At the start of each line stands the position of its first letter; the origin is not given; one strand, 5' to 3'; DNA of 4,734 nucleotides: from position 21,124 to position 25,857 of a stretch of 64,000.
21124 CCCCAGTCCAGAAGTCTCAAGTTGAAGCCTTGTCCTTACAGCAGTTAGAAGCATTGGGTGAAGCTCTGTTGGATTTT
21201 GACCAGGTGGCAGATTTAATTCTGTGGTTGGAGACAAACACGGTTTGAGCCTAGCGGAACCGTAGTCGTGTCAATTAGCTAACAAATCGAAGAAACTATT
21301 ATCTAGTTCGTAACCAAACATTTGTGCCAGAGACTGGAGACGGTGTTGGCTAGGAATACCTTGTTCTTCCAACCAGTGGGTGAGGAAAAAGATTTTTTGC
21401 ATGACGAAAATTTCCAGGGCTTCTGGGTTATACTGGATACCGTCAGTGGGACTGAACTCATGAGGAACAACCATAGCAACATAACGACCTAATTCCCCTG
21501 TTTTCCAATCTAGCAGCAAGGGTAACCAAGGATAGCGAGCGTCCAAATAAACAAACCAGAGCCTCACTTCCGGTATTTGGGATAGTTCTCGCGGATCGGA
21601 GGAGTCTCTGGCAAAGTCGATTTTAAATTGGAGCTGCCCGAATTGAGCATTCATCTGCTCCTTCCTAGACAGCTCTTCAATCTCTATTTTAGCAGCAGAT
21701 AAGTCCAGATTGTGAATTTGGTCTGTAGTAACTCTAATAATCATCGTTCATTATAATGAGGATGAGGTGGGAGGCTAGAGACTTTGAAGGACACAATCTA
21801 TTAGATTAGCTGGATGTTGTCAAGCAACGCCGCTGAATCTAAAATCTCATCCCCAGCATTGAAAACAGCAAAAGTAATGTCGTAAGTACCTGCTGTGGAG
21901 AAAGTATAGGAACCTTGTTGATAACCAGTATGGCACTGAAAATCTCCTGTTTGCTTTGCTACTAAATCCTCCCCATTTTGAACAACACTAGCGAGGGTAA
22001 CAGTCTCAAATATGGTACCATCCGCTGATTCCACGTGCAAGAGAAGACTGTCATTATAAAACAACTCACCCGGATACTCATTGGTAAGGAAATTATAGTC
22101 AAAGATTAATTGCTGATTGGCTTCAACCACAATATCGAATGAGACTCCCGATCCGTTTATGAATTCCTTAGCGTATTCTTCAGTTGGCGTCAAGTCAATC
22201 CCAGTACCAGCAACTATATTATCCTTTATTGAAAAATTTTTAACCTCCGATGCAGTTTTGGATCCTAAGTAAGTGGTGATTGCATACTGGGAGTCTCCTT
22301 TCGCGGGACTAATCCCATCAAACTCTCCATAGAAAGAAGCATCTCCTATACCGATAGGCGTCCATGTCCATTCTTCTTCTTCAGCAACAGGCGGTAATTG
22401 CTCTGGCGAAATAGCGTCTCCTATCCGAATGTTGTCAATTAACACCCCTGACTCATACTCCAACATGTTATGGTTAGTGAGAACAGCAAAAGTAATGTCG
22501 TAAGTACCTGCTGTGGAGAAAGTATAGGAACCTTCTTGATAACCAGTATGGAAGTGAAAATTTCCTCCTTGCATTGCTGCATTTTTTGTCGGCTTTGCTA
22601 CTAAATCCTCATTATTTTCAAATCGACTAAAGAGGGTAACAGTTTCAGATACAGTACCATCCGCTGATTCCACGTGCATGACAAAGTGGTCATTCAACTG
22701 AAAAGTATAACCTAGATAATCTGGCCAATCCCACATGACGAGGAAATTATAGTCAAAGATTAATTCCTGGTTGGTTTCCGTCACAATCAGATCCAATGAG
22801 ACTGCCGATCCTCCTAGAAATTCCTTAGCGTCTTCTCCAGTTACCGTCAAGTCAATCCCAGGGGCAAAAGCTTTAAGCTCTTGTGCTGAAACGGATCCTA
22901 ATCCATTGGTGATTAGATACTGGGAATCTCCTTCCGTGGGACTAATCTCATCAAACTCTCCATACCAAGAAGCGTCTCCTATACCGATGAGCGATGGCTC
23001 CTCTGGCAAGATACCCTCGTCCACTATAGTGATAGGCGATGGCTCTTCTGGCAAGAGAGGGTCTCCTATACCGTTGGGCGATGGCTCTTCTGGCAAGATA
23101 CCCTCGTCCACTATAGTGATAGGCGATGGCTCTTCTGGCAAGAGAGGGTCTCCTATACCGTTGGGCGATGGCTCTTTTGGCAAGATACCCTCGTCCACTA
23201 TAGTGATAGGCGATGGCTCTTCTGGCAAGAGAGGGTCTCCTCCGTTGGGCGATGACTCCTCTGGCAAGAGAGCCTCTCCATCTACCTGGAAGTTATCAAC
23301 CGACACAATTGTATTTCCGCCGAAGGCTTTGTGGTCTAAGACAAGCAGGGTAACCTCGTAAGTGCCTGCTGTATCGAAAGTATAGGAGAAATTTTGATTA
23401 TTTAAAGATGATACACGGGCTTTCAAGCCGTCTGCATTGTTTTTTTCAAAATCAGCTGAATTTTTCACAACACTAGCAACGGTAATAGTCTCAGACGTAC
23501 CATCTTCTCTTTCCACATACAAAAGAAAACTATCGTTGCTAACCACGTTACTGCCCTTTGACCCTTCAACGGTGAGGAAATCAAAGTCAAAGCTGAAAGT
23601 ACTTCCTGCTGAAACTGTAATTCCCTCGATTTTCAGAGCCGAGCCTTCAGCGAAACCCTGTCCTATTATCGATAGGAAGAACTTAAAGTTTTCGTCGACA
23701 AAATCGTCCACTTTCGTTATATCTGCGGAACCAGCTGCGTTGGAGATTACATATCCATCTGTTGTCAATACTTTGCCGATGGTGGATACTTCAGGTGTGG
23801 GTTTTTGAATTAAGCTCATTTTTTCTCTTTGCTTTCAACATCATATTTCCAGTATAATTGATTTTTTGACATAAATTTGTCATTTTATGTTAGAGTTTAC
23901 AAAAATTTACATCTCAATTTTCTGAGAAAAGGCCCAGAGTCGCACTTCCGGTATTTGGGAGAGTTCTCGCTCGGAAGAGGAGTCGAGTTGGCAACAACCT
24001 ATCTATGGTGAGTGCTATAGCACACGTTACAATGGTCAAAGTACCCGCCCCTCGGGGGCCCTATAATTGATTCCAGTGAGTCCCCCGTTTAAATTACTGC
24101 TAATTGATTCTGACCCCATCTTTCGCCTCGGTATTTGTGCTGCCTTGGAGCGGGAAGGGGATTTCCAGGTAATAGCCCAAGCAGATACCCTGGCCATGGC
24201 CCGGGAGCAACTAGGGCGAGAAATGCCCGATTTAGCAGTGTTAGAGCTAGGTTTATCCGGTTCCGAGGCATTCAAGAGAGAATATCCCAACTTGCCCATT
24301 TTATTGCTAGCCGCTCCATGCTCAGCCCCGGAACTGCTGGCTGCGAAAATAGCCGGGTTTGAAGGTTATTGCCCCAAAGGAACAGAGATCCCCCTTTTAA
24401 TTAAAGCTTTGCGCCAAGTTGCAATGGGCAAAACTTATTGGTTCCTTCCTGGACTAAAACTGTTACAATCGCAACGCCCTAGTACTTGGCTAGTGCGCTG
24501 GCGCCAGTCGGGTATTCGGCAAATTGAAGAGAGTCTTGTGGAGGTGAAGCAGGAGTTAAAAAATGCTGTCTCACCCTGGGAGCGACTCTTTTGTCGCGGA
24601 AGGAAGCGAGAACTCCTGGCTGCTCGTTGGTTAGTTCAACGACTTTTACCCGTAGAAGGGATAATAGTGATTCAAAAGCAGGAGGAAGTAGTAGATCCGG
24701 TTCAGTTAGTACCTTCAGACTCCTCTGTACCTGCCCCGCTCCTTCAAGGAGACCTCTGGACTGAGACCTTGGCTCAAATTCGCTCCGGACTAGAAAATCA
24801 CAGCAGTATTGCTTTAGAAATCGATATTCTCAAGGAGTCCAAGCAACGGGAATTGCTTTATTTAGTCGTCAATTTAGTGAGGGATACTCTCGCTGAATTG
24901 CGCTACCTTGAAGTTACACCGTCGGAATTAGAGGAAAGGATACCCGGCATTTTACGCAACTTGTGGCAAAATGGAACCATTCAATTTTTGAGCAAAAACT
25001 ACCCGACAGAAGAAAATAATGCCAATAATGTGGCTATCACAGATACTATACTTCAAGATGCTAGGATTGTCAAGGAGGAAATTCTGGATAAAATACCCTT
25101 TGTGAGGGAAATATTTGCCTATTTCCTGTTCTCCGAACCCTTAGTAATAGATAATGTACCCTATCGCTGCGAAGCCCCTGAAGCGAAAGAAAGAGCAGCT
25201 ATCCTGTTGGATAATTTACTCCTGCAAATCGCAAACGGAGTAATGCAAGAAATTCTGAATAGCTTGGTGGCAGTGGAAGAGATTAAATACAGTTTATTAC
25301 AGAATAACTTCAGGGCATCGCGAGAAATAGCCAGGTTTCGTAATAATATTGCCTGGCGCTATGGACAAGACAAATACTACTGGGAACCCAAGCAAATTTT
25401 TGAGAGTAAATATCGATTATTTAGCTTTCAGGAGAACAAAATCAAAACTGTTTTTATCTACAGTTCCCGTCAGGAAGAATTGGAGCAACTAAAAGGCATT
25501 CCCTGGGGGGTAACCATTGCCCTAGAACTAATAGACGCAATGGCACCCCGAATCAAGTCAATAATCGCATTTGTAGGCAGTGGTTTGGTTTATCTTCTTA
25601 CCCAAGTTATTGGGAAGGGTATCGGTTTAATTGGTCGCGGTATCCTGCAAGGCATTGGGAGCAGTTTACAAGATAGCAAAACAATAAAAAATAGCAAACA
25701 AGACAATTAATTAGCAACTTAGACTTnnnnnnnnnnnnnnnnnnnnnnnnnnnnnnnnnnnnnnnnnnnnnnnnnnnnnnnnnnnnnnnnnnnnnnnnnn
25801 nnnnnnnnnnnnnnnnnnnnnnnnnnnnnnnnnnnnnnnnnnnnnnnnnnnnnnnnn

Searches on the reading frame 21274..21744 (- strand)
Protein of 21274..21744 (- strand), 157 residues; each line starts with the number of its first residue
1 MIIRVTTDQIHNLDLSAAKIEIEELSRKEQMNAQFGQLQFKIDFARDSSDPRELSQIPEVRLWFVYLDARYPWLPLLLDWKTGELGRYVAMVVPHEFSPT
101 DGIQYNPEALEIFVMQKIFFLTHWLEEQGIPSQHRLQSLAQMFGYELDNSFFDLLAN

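Call 39: search_protein_families(library=pfam, proteins=[window:21274-21744:-], max_evalue=0.001)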
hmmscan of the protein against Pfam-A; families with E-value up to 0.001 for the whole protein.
window:21274-21744:- (157 aa): 1 family
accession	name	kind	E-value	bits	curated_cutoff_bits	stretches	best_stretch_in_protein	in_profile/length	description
PF08847.16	Crr6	-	5.3e-68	227.9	25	1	5-154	1-150/150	Chlororespiratory reduction 6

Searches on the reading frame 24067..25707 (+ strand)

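Call 39: search_protein_families(library=pfam, proteins=[window:24067-25707:+], max_evalue=0.001)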
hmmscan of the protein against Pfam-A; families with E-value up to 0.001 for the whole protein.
window:24067-25707:+ (547 aa): 2 families
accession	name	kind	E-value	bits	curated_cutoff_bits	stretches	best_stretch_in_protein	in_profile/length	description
PF12452.13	DUF3685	-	2.8e-80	269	25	1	340-531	1-192/192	Protein of unknown function (DUF3685)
PF00072.30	Response_reg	-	2.6e-05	24.8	30.2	1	11-115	2-110/111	Response regulator receiver domain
